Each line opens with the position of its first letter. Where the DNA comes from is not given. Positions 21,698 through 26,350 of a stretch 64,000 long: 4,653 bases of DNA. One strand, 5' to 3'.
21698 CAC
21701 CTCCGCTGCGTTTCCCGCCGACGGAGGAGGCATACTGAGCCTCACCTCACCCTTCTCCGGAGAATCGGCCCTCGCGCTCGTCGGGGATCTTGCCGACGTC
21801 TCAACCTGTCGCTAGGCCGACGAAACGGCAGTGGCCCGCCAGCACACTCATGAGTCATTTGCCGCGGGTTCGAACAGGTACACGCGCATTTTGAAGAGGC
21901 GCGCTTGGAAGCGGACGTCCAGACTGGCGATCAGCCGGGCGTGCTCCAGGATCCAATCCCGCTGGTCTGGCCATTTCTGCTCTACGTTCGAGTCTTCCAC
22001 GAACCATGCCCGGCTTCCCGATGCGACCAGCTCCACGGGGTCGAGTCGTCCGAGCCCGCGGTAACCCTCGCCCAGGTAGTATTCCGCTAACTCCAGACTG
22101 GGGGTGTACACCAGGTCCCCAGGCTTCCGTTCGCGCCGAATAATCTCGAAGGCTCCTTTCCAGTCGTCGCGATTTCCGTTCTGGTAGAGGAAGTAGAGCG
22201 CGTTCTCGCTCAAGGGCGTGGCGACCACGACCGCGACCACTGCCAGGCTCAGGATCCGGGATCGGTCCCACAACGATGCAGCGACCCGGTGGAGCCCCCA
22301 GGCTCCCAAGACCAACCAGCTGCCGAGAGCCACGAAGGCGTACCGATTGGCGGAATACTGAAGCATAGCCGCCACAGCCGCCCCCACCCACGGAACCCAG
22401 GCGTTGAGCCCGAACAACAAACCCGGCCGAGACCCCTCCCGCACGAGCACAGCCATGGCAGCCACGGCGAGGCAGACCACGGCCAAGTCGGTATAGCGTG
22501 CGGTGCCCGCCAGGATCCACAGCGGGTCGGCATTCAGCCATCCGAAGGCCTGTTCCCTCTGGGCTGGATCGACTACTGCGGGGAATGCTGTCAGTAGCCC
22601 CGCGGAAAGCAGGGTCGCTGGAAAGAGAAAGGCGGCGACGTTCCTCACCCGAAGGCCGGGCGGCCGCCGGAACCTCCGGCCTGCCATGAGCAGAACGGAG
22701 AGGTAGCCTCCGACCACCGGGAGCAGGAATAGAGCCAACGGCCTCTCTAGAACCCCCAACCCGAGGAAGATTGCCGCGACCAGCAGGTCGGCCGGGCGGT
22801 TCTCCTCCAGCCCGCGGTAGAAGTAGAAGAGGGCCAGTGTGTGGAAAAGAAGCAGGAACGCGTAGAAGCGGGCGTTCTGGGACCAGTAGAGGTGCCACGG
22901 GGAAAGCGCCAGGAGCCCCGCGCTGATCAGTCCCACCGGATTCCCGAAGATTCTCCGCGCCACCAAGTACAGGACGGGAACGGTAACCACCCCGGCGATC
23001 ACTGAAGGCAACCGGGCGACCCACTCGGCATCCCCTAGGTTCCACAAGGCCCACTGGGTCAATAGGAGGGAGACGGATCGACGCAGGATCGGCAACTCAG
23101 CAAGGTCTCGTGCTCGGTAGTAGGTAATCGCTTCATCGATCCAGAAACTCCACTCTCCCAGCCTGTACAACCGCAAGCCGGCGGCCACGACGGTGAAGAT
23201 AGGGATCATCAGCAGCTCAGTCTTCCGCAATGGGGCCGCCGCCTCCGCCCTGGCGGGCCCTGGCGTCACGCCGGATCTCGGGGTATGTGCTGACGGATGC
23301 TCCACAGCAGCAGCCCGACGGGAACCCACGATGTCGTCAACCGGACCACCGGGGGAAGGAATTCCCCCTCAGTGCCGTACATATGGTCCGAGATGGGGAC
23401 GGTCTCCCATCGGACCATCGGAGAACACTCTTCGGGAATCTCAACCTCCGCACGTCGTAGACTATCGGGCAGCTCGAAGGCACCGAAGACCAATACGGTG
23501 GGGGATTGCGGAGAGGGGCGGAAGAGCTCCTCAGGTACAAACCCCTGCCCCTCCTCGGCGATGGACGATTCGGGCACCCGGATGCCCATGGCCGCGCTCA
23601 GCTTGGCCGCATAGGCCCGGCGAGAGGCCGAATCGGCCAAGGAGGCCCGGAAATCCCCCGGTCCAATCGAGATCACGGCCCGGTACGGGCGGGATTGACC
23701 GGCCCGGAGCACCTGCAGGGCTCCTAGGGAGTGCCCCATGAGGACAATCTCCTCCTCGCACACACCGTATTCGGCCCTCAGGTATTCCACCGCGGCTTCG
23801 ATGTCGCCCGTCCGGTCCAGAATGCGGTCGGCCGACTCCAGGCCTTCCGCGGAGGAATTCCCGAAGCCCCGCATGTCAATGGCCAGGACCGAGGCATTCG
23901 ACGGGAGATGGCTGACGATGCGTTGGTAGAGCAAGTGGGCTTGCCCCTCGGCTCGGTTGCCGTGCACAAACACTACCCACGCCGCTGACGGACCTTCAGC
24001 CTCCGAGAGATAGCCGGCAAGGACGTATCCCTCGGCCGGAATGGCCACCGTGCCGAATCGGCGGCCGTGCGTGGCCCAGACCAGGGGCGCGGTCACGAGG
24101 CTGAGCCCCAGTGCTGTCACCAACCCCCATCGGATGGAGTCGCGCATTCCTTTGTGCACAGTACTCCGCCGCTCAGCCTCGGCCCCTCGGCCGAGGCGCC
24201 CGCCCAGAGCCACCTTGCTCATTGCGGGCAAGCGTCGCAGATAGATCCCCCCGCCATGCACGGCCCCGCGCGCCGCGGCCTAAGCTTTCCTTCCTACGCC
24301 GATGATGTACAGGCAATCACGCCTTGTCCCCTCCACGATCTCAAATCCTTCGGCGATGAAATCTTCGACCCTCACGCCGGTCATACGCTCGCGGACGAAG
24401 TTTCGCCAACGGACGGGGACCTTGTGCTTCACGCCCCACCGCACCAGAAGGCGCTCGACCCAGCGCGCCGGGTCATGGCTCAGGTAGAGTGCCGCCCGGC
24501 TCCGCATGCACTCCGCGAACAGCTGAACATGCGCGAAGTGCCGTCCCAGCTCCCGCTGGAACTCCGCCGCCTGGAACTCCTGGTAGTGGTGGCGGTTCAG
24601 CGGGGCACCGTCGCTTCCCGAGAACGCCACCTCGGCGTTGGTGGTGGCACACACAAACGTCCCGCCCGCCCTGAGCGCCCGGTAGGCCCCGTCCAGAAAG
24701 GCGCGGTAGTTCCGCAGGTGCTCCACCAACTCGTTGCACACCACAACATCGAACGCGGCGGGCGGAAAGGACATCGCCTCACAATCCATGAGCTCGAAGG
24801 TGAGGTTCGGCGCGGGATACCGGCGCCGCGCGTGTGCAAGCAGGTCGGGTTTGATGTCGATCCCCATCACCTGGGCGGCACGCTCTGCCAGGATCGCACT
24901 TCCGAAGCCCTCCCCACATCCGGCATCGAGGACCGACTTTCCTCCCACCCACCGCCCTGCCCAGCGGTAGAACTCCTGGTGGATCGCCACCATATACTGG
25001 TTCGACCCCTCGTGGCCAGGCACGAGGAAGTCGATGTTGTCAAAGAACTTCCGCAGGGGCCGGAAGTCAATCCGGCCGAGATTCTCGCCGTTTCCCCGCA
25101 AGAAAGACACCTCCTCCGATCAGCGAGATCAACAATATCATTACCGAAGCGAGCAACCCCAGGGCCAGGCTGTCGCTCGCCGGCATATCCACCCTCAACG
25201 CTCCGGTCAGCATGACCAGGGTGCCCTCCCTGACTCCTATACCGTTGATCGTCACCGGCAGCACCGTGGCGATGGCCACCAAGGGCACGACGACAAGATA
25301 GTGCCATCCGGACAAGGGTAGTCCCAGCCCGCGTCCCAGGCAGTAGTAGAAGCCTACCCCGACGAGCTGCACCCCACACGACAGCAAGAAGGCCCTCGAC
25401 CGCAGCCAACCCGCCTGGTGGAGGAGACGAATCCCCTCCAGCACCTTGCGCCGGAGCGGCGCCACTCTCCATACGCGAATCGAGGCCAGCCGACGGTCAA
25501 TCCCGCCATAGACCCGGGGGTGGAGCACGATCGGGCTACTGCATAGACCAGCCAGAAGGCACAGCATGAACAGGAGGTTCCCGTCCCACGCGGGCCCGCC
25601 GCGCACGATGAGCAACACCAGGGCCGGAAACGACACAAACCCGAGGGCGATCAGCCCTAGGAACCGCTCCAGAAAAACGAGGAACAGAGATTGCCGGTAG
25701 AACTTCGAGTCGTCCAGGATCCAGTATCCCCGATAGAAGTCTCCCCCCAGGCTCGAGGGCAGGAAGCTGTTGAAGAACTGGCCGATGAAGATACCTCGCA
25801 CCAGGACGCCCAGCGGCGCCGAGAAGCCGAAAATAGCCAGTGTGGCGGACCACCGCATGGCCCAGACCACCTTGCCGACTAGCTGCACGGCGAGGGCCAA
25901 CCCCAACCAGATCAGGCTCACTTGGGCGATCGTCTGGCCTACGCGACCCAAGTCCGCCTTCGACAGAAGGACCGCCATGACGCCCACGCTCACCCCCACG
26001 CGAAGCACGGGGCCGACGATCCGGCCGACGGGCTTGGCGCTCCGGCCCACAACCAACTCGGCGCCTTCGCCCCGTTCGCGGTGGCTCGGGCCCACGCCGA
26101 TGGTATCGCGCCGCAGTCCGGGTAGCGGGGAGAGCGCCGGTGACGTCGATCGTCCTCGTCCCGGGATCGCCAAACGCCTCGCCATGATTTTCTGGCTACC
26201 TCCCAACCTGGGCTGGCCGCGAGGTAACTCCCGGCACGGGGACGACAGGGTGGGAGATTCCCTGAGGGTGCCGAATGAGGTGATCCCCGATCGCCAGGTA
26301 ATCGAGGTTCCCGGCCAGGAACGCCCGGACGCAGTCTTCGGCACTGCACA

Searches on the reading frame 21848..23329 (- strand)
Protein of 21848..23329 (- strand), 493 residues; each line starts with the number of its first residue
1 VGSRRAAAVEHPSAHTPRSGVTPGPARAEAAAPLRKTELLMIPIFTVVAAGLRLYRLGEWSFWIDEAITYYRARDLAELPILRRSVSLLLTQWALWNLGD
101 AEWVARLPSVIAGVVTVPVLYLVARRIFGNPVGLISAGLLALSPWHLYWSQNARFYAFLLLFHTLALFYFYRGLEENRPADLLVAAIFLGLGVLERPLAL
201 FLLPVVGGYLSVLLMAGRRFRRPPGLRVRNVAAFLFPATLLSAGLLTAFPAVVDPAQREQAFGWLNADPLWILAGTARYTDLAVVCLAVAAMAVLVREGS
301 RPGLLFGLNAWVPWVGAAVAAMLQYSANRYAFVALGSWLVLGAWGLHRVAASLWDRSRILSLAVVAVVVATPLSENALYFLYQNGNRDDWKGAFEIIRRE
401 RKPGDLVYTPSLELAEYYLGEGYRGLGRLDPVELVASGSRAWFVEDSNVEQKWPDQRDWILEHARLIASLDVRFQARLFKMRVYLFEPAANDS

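Call 67: search_protein_families(library=pfam, proteins=[window:21848-23329:-], max_evalue=0.00001)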
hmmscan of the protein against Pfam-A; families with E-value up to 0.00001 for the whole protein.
window:21848-23329:- (493 aa): 2 families
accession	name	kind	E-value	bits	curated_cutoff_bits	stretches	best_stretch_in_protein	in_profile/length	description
PF13231.12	PMT_2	-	3.7e-21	76.5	26.1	1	93-223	11-141/160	Dolichyl-phosphate-mannose-protein mannosyltransferase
PF02366.24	PMT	-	9.5e-08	32.3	22.7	1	100-214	80-200/245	Dolichyl-phosphate-mannose-protein mannosyltransferase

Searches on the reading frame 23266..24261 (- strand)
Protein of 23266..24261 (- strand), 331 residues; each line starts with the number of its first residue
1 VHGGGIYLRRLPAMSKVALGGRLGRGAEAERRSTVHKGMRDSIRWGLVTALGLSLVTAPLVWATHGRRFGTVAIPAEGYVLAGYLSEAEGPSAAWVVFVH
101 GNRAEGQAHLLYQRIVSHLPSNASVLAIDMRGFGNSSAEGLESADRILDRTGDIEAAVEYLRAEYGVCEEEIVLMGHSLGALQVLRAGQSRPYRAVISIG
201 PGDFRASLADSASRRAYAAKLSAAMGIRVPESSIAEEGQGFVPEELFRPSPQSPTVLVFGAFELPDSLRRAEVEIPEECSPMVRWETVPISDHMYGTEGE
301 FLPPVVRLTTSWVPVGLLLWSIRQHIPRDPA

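Call 67: search_protein_families(library=pfam, proteins=[window:23266-24261:-], max_evalue=0.00001)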
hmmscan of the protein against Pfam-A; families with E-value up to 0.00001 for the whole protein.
window:23266-24261:- (331 aa): 3 families
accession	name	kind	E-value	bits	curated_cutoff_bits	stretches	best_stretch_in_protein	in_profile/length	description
PF12697.13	Abhydrolase_6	-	3.8e-11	44.5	26.3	1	96-251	1-135/217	Alpha/beta hydrolase family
PF12146.15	Hydrolase_4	-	1.6e-10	41.1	27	1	92-201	3-109/239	Serine aminopeptidase, S33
PF00561.26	Abhydrolase_1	-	5.3e-10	39.8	25.8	1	95-201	2-102/245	alpha/beta hydrolase fold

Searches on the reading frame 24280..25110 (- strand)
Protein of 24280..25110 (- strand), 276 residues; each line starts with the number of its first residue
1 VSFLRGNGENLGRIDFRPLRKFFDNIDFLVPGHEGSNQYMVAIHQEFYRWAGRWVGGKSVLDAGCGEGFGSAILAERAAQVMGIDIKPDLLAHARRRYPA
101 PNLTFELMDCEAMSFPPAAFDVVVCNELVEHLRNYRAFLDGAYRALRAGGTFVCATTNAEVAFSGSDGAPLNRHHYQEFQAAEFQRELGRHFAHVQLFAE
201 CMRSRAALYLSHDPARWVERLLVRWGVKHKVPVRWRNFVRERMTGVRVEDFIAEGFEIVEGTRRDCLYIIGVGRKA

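Call 67: search_protein_families(library=pfam, proteins=[window:24280-25110:-], max_evalue=0.00001)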
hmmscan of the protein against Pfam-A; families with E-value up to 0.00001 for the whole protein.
window:24280-25110:- (276 aa): 8 families
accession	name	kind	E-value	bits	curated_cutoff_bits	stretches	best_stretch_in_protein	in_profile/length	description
PF08241.18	Methyltransf_11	-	9e-23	81.2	21.2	1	61-154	1-95/95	Methyltransferase domain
PF13649.12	Methyltransf_25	-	2.4e-21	76.7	27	1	60-150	1-97/97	Methyltransferase domain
PF13847.12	Methyltransf_31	-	1.8e-19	70.3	27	1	57-162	4-117/145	Methyltransferase domain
PF13489.12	Methyltransf_23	-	3.3e-17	63.1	27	1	57-192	23-142/164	Methyltransferase domain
PF08242.18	Methyltransf_12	-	1.4e-15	58.3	30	1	61-152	1-98/98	Methyltransferase domain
PF02353.26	CMAS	-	2.5e-06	27.5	27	1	57-157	63-167/273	Mycolic acid cyclopropane synthetase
PF01209.24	Ubie_methyltran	-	9.6e-06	25.5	20.1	0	57-158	48-155/233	ubiE/COQ5 methyltransferase family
PF03141.22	Methyltransf_29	-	9.9e-06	24.8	23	0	34-160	96-223/506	Putative S-adenosyl-L-methionine-dependent methyltransferase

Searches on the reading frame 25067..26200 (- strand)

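Call 67: search_protein_families(library=pfam, proteins=[window:25067-26200:-], max_evalue=0.00001)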
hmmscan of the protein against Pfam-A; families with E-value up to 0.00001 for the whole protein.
window:25067-26200:- (377 aa): 1 family
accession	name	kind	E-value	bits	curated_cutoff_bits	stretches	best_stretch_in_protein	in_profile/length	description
PF03706.18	LPG_synthase_TM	-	1.4e-36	126.9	33.4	1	65-362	2-302/302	Lysylphosphatidylglycerol synthase TM region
